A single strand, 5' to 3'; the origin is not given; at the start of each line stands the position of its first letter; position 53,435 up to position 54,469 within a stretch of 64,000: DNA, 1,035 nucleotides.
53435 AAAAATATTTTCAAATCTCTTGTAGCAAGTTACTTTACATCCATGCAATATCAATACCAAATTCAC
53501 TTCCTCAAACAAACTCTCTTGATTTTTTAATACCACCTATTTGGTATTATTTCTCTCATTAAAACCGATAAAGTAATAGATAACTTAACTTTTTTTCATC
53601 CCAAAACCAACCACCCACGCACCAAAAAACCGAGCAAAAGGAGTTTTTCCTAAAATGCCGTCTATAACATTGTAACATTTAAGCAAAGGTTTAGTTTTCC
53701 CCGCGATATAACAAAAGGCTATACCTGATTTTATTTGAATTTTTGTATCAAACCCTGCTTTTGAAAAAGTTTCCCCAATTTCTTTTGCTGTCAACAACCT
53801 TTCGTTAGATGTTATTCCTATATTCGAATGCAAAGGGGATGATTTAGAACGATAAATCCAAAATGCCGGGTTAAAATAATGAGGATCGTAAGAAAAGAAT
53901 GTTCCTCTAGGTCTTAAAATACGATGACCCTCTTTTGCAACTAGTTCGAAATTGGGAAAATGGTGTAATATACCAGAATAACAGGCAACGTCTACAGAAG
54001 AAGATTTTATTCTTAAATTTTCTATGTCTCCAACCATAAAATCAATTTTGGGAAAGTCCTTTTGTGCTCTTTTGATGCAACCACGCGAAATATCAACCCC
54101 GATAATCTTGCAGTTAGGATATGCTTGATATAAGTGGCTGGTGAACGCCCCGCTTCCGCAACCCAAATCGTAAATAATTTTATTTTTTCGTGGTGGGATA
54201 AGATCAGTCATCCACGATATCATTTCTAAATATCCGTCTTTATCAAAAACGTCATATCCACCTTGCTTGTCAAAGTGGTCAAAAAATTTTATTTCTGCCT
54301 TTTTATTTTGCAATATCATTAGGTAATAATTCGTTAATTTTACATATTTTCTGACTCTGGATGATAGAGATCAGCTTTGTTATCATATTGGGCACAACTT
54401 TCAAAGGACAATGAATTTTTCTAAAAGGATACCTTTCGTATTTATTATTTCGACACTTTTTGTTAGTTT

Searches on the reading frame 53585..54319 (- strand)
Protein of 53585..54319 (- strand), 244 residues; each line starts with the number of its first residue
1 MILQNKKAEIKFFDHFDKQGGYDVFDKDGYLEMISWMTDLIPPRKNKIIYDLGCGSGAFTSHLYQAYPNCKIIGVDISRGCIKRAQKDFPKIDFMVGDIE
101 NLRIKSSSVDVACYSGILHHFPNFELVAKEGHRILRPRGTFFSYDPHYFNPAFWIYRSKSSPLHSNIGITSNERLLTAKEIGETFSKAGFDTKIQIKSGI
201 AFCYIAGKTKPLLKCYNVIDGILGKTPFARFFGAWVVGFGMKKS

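Call 15: search_protein_families(library=pfam, proteins=[window:53585-54319:-], max_evalue=0.001)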
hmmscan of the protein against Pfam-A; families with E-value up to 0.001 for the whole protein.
window:53585-54319:- (244 aa): 10 families
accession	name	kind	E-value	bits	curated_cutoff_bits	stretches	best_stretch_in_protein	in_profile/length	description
PF08241.18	Methyltransf_11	-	2.8e-20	73.2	21.2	1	51-142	2-94/95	Methyltransferase domain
PF13649.12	Methyltransf_25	-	1.2e-19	71.2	27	1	49-139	1-97/97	Methyltransferase domain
PF13847.12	Methyltransf_31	-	2.8e-18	66.4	27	1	44-147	2-113/145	Methyltransferase domain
PF08242.18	Methyltransf_12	-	1.3e-13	51.9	30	1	51-141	2-98/98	Methyltransferase domain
PF13489.12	Methyltransf_23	-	1.1e-11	45.2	27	1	33-190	9-159/164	Methyltransferase domain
PF01728.25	FtsJ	-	4.5e-07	30.4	24.1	1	44-106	20-82/181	FtsJ-like methyltransferase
PF00891.24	Methyltransf_2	-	9.9e-07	28.7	22.3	1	48-121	65-140/210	O-methyltransferase domain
PF01209.24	Ubie_methyltran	-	1e-06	28.7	20.1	1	39-142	41-150/233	ubiE/COQ5 methyltransferase family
PF02390.23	Methyltransf_4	-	1.6e-06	28.2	24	1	46-105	2-56/173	Putative methyltransferase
PF05175.20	MTS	-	8.5e-05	22.7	23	1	40-91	26-77/170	Methyltransferase small domain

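Call 80: search_protein_families(library=pfam, proteins=[window:53585-54319:-], max_evalue=0.01)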
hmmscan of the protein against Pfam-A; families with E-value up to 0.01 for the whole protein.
window:53585-54319:- (244 aa): 11 families
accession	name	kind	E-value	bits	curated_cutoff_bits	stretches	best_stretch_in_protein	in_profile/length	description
PF08241.18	Methyltransf_11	-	2.8e-20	73.2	21.2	1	51-142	2-94/95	Methyltransferase domain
PF13649.12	Methyltransf_25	-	1.2e-19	71.2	27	1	49-139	1-97/97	Methyltransferase domain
PF13847.12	Methyltransf_31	-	2.8e-18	66.4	27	1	44-147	2-113/145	Methyltransferase domain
PF08242.18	Methyltransf_12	-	1.3e-13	51.9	30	1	51-141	2-98/98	Methyltransferase domain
PF13489.12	Methyltransf_23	-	1.1e-11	45.2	27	1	33-190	9-159/164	Methyltransferase domain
PF01728.25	FtsJ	-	4.5e-07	30.4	24.1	1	44-106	20-82/181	FtsJ-like methyltransferase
PF00891.24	Methyltransf_2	-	9.9e-07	28.7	22.3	1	48-121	65-140/210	O-methyltransferase domain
PF01209.24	Ubie_methyltran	-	1e-06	28.7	20.1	1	39-142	41-150/233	ubiE/COQ5 methyltransferase family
PF02390.23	Methyltransf_4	-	1.6e-06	28.2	24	1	46-105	2-56/173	Putative methyltransferase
PF05175.20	MTS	-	8.5e-05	22.7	23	1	40-91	26-77/170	Methyltransferase small domain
PF13679.12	Methyltransf_32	-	0.0074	16.7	27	1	39-94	19-78/143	Methyltransferase domain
